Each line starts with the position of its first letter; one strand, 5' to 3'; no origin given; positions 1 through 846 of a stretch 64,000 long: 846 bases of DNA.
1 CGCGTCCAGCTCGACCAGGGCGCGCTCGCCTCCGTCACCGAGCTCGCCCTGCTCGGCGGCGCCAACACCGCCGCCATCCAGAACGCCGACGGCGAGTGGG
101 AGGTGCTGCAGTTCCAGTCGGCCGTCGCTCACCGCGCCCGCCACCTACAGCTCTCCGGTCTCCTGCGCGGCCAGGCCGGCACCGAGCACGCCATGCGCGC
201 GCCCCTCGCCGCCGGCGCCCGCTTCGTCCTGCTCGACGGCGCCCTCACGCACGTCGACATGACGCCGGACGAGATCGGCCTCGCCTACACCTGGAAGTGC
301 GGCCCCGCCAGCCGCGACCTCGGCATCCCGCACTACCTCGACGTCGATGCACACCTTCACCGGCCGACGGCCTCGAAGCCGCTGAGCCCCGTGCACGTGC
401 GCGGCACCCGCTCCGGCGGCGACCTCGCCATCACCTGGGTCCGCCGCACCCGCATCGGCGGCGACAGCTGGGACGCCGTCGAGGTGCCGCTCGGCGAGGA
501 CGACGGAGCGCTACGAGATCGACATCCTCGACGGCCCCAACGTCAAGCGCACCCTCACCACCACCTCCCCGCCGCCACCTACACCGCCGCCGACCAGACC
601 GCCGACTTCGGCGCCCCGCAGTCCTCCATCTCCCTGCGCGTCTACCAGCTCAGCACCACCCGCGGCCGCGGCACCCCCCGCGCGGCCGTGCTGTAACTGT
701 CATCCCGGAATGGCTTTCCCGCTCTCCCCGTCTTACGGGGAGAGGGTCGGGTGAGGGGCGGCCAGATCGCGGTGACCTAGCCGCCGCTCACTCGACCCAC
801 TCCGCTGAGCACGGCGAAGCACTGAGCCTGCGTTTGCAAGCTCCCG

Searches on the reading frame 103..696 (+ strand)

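Call 92: search_protein_families(library=pfam, proteins=[window:103-696:+], max_evalue=0.0001)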
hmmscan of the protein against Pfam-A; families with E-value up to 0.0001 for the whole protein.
window:103-696:+ (197 aa): 1 family
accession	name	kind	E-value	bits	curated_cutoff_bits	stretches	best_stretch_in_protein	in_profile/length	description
PF23666.2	Rcc01698_C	-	1e-08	35.8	27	1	1-42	58-98/98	Rcc01698-like, C-terminal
